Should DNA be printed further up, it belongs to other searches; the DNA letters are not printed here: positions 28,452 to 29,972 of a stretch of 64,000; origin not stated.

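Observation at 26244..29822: Cupin - Gmd - aldo/keto reductase - sugar C-methyltransferase: a GDP-linked branched-chain deoxy sugar (or deoxy-heptose) branch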

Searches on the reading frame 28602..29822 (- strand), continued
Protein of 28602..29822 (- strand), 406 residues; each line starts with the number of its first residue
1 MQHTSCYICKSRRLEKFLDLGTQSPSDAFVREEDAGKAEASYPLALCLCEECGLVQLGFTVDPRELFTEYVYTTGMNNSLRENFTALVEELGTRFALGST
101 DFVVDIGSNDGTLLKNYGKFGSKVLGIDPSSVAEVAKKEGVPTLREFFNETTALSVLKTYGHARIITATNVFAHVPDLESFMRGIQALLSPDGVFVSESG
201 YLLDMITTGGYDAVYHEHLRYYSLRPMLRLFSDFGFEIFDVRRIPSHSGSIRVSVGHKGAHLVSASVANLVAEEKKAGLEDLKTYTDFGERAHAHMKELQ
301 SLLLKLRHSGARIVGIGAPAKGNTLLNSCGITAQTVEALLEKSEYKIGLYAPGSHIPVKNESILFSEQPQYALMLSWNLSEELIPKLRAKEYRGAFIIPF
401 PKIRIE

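Call 41: search_protein_families(library=pfam, proteins=[L086:6274-7818:+, L086:7822-8358:+, L086:8368-9084:+, L086:9024-9980:+, L086:9977-11221:+, L086:11222-12268:+, L086:12278-13135:+, L086:13132-15780:-, L086:15768-16832:+], max_evalue=0.001)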
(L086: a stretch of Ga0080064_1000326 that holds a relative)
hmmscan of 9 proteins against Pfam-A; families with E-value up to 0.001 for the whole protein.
L086:6274-7818:+ (514 aa): 0 families

L086:7822-8358:+ (178 aa): 1 family
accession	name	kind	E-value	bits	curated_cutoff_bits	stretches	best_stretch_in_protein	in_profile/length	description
PF18915.5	DUF5667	-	7.4e-05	23.5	27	1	60-154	10-97/99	Domain of unknown function (DUF5667)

L086:8368-9084:+ (238 aa): 1 family
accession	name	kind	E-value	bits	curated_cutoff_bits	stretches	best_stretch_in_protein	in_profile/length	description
PF00535.33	Glycos_transf_2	-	1e-16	61.8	23.3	1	8-127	1-128/168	Glycosyl transferase family 2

L086:9024-9980:+ (318 aa): 6 families
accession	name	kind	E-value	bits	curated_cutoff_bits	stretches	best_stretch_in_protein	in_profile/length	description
PF13489.12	Methyltransf_23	-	1.7e-22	80.3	27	1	96-235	20-163/164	Methyltransferase domain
PF08242.18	Methyltransf_12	-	7.7e-08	33.4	30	1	103-185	1-97/98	Methyltransferase domain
PF08241.18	Methyltransf_11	-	1.2e-07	32.7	21.2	1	103-187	1-94/95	Methyltransferase domain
PF13649.12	Methyltransf_25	-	1.4e-06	29.3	27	1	102-184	1-97/97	Methyltransferase domain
PF07021.18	MetW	-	3.3e-06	27.3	21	1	92-198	7-117/193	Methionine biosynthesis protein MetW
PF13847.12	Methyltransf_31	-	3.4e-06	27.3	27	1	101-230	6-145/145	Methyltransferase domain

L086:9977-11221:+ (414 aa): 5 families
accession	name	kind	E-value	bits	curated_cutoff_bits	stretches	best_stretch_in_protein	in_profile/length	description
PF08484.17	Methyltransf_14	-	2.9e-51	173.9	23.5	1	251-407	1-159/160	C-methyltransferase C-terminal domain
PF08421.16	Methyltransf_13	-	9.2e-22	77.4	31.3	1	11-72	1-62/62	Putative zinc binding domain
PF13489.12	Methyltransf_23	-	2.6e-16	60.2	27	1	95-244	11-161/164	Methyltransferase domain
PF08242.18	Methyltransf_12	-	1.3e-06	29.5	30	1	109-201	1-98/98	Methyltransferase domain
PF08241.18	Methyltransf_11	-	4.4e-05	24.5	21.2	1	110-203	2-95/95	Methyltransferase domain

L086:11222-12268:+ (348 aa): 9 families
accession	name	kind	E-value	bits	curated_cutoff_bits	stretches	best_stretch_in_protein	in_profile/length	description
PF01370.27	Epimerase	-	2.2e-36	125.9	20.9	1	9-244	1-239/240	NAD dependent epimerase/dehydratase family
PF16363.11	GDP_Man_Dehyd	-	2.9e-21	76.7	27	1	10-307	1-330/332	GDP-mannose 4,6 dehydratase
PF01073.25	3Beta_HSD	-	1.1e-18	67.7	22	1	10-161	1-158/280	3-beta hydroxysteroid dehydrogenase/isomerase family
PF04321.23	RmlD_sub_bind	-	3.6e-12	46.4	27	1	8-183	2-156/287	RmlD substrate binding domain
PF02719.21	Polysacc_synt_2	-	3.5e-10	40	20.2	1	9-121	1-128/293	Polysaccharide biosynthesis protein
PF13460.12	NAD_binding_10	-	7.4e-09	36.2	27.2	1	13-178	1-146/184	NAD(P)H-binding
PF07993.18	NAD_binding_4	-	3.2e-08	33.5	20.1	1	53-180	63-209/258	Male sterility protein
PF05368.20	NmrA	-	1e-05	25.7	27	1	7-121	3-107/298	NmrA-like family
PF00106.31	adh_short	-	9.1e-05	22.5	26.6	1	8-65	2-63/195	short chain dehydrogenase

L086:12278-13135:+ (285 aa): 5 families
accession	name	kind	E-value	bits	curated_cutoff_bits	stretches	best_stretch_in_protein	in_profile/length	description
PF04321.23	RmlD_sub_bind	-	2e-83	280.2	27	1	3-283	2-285/287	RmlD substrate binding domain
PF01370.27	Epimerase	-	5.1e-24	85.4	20.9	1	4-200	1-225/240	NAD dependent epimerase/dehydratase family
PF16363.11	GDP_Man_Dehyd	-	1e-13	51.9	27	1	30-164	54-194/332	GDP-mannose 4,6 dehydratase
PF02719.21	Polysacc_synt_2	-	1.2e-11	44.8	20.2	1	35-142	61-156/293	Polysaccharide biosynthesis protein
PF07993.18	NAD_binding_4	-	0.00018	21.2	20.1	1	53-176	90-236/258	Male sterility protein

L086:13132-15780:- (882 aa): 1 family
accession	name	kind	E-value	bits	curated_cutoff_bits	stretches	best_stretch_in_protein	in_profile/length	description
PF09594.16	GT87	-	7.8e-05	23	25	1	520-783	3-226/237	Glycosyltransferase family 87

L086:15768-16832:+ (354 aa): 3 families
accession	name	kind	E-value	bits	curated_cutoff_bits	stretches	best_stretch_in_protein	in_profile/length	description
PF16363.11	GDP_Man_Dehyd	-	1.6e-141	472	27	1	5-331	1-332/332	GDP-mannose 4,6 dehydratase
PF01370.27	Epimerase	-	5e-67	226.2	20.9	1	4-246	1-239/240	NAD dependent epimerase/dehydratase family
PF04321.23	RmlD_sub_bind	-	2.9e-09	36.9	27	1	3-157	2-130/287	RmlD substrate binding domain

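Call 70: find_encoding_contigs(protein=P0120, flank=7000, max_places=2)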
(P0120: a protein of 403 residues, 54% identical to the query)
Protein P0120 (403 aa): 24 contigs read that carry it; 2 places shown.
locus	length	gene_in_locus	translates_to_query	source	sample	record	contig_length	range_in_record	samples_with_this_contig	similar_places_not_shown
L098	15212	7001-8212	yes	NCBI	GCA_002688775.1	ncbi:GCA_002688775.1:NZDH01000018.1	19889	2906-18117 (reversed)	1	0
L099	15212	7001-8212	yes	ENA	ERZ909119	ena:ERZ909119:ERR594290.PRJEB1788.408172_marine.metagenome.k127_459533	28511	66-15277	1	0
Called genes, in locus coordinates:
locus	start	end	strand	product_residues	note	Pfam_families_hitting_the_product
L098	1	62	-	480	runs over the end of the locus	PF01943:Polysacc_synt, PF13440:Polysacc_synt_3, PF03023:MurJ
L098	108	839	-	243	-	PF13847:Methyltransf_31 (weak), PF08241:Methyltransf_11, PF13649:Methyltransf_25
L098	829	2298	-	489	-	PF13231:PMT_2, PF02366:PMT (weak)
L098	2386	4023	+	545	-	PF13231:PMT_2 (weak)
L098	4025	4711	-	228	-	-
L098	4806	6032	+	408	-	PF01210:NAD_Gly3P_dh_N (faint), PF03446:NAD_binding_2, PF03721:UDPG_MGDP_dh_N, PF03807:F420_oxidored (faint), PF00984:UDPG_MGDP_dh, PF03720:UDPG_MGDP_dh_C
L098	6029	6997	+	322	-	PF00106:adh_short (weak), PF01073:3Beta_HSD, PF01370:Epimerase, PF04321:RmlD_sub_bind, PF08659:KR (weak), PF13460:NAD_binding_10 (weak), PF16363:GDP_Man_Dehyd, PF02719:Polysacc_synt_2, +1 more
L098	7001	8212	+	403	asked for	PF08421:Methyltransf_13, PF13489:Methyltransf_23, PF08241:Methyltransf_11 (weak), PF08242:Methyltransf_12, PF08484:Methyltransf_14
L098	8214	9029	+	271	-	PF00248:Aldo_ket_red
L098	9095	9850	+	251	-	PF00535:Glycos_transf_2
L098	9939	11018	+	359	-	PF01073:3Beta_HSD, PF01370:Epimerase, PF02719:Polysacc_synt_2 (faint), PF16363:GDP_Man_Dehyd, PF07993:NAD_binding_4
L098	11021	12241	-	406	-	PF08421:Methyltransf_13, PF13489:Methyltransf_23, PF08241:Methyltransf_11, PF08242:Methyltransf_12, PF13649:Methyltransf_25 (weak), PF13847:Methyltransf_31 (weak), PF08484:Methyltransf_14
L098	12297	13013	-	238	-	PF13641:Glyco_tranf_2_3 (weak), PF00535:Glycos_transf_2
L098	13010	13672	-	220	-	PF00535:Glycos_transf_2, PF10111:Glyco_tranf_2_2, PF13641:Glyco_tranf_2_3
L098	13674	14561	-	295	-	PF01073:3Beta_HSD, PF01370:Epimerase, PF02719:Polysacc_synt_2, PF04321:RmlD_sub_bind, PF07993:NAD_binding_4, PF13460:NAD_binding_10 (weak), PF16363:GDP_Man_Dehyd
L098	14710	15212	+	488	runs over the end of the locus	-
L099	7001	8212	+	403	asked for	PF08421:Methyltransf_13, PF13489:Methyltransf_23, PF08241:Methyltransf_11 (weak), PF08242:Methyltransf_12, PF08484:Methyltransf_14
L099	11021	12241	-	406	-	PF08421:Methyltransf_13, PF13489:Methyltransf_23, PF08241:Methyltransf_11, PF08242:Methyltransf_12, PF13649:Methyltransf_25 (weak), PF13847:Methyltransf_31 (weak), PF08484:Methyltransf_14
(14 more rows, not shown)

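Call 71: find_encoding_contigs(protein=P0070, flank=7000, max_places=1)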
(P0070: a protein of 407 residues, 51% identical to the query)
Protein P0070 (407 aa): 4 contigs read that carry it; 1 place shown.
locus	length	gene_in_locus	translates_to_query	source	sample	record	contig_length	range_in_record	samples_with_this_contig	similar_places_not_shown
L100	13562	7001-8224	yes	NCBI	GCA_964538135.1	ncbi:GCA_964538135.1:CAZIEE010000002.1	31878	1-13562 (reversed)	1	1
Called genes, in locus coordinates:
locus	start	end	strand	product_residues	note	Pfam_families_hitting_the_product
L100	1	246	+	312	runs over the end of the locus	PF01073:3Beta_HSD, PF01370:Epimerase, PF04321:RmlD_sub_bind, PF07993:NAD_binding_4 (faint), PF16363:GDP_Man_Dehyd, PF02719:Polysacc_synt_2 (weak)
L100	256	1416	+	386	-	PF13477:Glyco_trans_4_2, PF13439:Glyco_transf_4, PF13579:Glyco_trans_4_4, PF00534:Glycos_transf_1, PF13692:Glyco_trans_1_4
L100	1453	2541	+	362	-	PF02350:Epimerase_2, PF04007:DUF354 (weak)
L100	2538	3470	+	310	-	PF01073:3Beta_HSD, PF01370:Epimerase, PF02719:Polysacc_synt_2, PF04321:RmlD_sub_bind, PF13460:NAD_binding_10 (weak), PF16363:GDP_Man_Dehyd, PF07993:NAD_binding_4 (weak)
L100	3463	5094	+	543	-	PF13231:PMT_2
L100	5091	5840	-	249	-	PF00535:Glycos_transf_2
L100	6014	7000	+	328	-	PF01073:3Beta_HSD, PF01370:Epimerase, PF07993:NAD_binding_4 (weak), PF16363:GDP_Man_Dehyd, PF02719:Polysacc_synt_2 (weak)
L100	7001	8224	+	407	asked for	PF08421:Methyltransf_13, PF13489:Methyltransf_23, PF08242:Methyltransf_12 (weak), PF08484:Methyltransf_14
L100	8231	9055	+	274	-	PF00248:Aldo_ket_red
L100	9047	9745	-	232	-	PF00535:Glycos_transf_2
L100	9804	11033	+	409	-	PF03446:NAD_binding_2 (faint), PF03721:UDPG_MGDP_dh_N, PF00984:UDPG_MGDP_dh, PF03720:UDPG_MGDP_dh_C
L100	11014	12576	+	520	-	PF02366:PMT (weak), PF13231:PMT_2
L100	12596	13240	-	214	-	-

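Call 72: search_protein_families(library=ncbifam, proteins=[L098:6029-6997:+, L100:6014-7000:+, L098:9939-11018:+, L098:4806-6032:+], max_evalue=1e-10)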
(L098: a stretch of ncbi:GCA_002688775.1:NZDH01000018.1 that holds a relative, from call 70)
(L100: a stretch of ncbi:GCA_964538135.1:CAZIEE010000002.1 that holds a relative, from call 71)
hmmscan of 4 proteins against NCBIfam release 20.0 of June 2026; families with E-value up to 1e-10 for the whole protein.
L098:6029-6997:+ (322 aa): 17 families
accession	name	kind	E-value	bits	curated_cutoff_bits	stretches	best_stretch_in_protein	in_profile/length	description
TIGR01181.1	dTDP_gluc_dehyt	equivalog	7e-36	123.9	365.1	1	3-321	2-312/321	dTDP-glucose 4,6-dehydratase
TIGR04180.1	EDH_00030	hypoth_equivalog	3e-35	121.7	475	1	4-301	2-289/297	NAD-dependent 4,6-dehydratase LegB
TIGR01179.1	galE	equivalog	3.1e-29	101.8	262.3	1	3-320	2-325/332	UDP-glucose 4-epimerase GalE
NF008872.0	PRK11908.1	equivalog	7.2e-25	87.8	294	1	1-321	2-336/349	bifunctional UDP-4-keto-pentose/UDP-xylose synthase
TIGR02197.1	heptose_epim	equivalog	5e-22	78.5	274.6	1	4-258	2-247/316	ADP-glyceromanno-heptose 6-epimerase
NF005998.1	PRK08125.1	equivalog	5.6e-20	71.3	777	1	2-319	317-648/649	bifunctional UDP-4-amino-4-deoxy-L-arabinose formyltransferase/UDP-glucuronic acid oxidase ArnA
NF047922.1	GDPFucSynFcl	equivalog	2.9e-17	63.1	500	1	159-320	134-301/308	GDP-L-fucose synthase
NF007490.0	PRK10084.1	subfamily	6.5e-17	61.5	649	1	1-320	1-334/361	dTDP-glucose 4,6-dehydratase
NF042423.1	oxyalk_red_Shew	equivalog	2.4e-15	56.4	580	1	2-276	10-261/331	2-alkyl-3-oxoalkanoate reductase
NF043036.1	ErythonDh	equivalog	2.8e-14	53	325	1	1-131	1-134/321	D-erythronate dehydrogenase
NF011728.1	PRK15181.1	equivalog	3.3e-14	52.6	760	1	3-320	18-337/348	Vi polysaccharide biosynthesis UDP-N-acetylglucosaminuronic acid C-4 epimerase TviC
NF042422.1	oxyalk_red_OleD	equivalog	6.7e-14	52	580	1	1-237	1-212/329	2-alkyl-3-oxoalkanoate reductase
NF007582.0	PRK10217.1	equivalog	1.9e-13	50.3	698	1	2-320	3-331/355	dTDP-glucose 4,6-dehydratase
NF007956.0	PRK10675.1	subfamily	3e-13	49.6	394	1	1-192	1-182/338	UDP-glucose 4-epimerase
NF047837.1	UDPAcbARedWbcJ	equivalog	4.9e-12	45.4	500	0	154-282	98-225/372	UDP-2-acetamido-2,6-beta-L-arabino-hexul-4-ose reductase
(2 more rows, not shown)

L100:6014-7000:+ (328 aa): 12 families
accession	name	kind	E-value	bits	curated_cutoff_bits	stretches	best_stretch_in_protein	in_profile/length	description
TIGR01181.1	dTDP_gluc_dehyt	equivalog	2.1e-34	119.1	365.1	1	2-324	1-312/321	dTDP-glucose 4,6-dehydratase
TIGR04180.1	EDH_00030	hypoth_equivalog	1.5e-28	99.7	475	1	3-304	1-289/297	NAD-dependent 4,6-dehydratase LegB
NF008872.0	PRK11908.1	equivalog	1.2e-26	93.6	294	1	1-325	2-337/349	bifunctional UDP-4-keto-pentose/UDP-xylose synthase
TIGR01179.1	galE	equivalog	2.8e-23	82.3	262.3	1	2-324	1-326/332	UDP-glucose 4-epimerase GalE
NF047922.1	GDPFucSynFcl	equivalog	1.5e-21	77.2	500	1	114-324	94-302/308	GDP-L-fucose synthase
TIGR02197.1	heptose_epim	equivalog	5e-21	75.2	274.6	1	3-289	1-274/316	ADP-glyceromanno-heptose 6-epimerase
NF011728.1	PRK15181.1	equivalog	1.7e-18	66.8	760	1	3-323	18-337/348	Vi polysaccharide biosynthesis UDP-N-acetylglucosaminuronic acid C-4 epimerase TviC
NF005998.1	PRK08125.1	equivalog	8.7e-18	64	777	1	2-278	317-588/649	bifunctional UDP-4-amino-4-deoxy-L-arabinose formyltransferase/UDP-glucuronic acid oxidase ArnA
NF043036.1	ErythonDh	equivalog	8.9e-14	51.4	325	1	1-178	1-165/321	D-erythronate dehydrogenase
NF007490.0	PRK10084.1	subfamily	1.3e-12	47.4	649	1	1-325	1-336/361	dTDP-glucose 4,6-dehydratase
NF047837.1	UDPAcbARedWbcJ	equivalog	2e-11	43.4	500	0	160-274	101-214/372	UDP-2-acetamido-2,6-beta-L-arabino-hexul-4-ose reductase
NF007956.0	PRK10675.1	subfamily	9.9e-11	41.3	394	0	1-195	1-182/338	UDP-glucose 4-epimerase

L098:9939-11018:+ (359 aa): 10 families
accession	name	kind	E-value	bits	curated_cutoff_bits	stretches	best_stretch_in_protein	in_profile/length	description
TIGR04180.1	EDH_00030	hypoth_equivalog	2.3e-31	109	475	1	25-327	2-296/297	NAD-dependent 4,6-dehydratase LegB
TIGR01181.1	dTDP_gluc_dehyt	equivalog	7e-31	107.5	365.1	1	24-345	2-316/321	dTDP-glucose 4,6-dehydratase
NF011728.1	PRK15181.1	equivalog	5.3e-26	91.4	760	1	9-345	4-342/348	Vi polysaccharide biosynthesis UDP-N-acetylglucosaminuronic acid C-4 epimerase TviC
NF007490.0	PRK10084.1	subfamily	2.2e-19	69.7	649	1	24-343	3-337/361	dTDP-glucose 4,6-dehydratase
NF007582.0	PRK10217.1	equivalog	6.2e-19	68.3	698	1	130-341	122-332/355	dTDP-glucose 4,6-dehydratase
TIGR01179.1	galE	equivalog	1.1e-18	67.2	262.3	1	24-344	2-329/332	UDP-glucose 4-epimerase GalE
NF008872.0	PRK11908.1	equivalog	4.9e-18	65.3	294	1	22-340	2-335/349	bifunctional UDP-4-keto-pentose/UDP-xylose synthase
TIGR02197.1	heptose_epim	equivalog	1.7e-17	63.5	274.6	1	24-341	1-314/316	ADP-glyceromanno-heptose 6-epimerase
NF005998.1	PRK08125.1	equivalog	1.1e-15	57.1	777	1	21-338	315-647/649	bifunctional UDP-4-amino-4-deoxy-L-arabinose formyltransferase/UDP-glucuronic acid oxidase ArnA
NF047922.1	GDPFucSynFcl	equivalog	3.5e-14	53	500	1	96-344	59-305/308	GDP-L-fucose synthase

L098:4806-6032:+ (408 aa): 7 families
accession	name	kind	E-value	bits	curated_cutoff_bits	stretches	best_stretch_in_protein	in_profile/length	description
TIGR03026.1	NDP-sugDHase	subfamily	1.3e-99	333.8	189.8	1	1-392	1-413/413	nucleotide sugar dehydrogenase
NF040825.1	UDPMaNacDH_Arch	equivalog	4.5e-66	223.4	750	1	1-386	1-394/418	UDP-N-acetyl-D-mannosamine dehydrogenase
NF008286.0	PRK11064.1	equivalog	1.9e-55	188.1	459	1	2-384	5-414/420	UDP-N-acetyl-D-mannosamine dehydrogenase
NF041297.1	UDPGDh_AglM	equivalog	1.5e-42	146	670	1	1-367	1-393/429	UDP-glucose 6-dehydrogenase AglM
NF047673.2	TeichurnBiosyTuaD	equivalog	1.2e-37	130.1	700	1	2-375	3-381/439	UDP-glucose 6-dehydrogenase TuaD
NF011729.0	PRK15182.1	equivalog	9.3e-35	120.2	592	1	2-395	8-417/425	Vi polysaccharide biosynthesis UDP-N-acetylglucosamine C-6 dehydrogenase TviB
NF011631.0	PRK15057.1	equivalog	5e-20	72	757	1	1-354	1-348/388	UDP-glucose 6-dehydrogenase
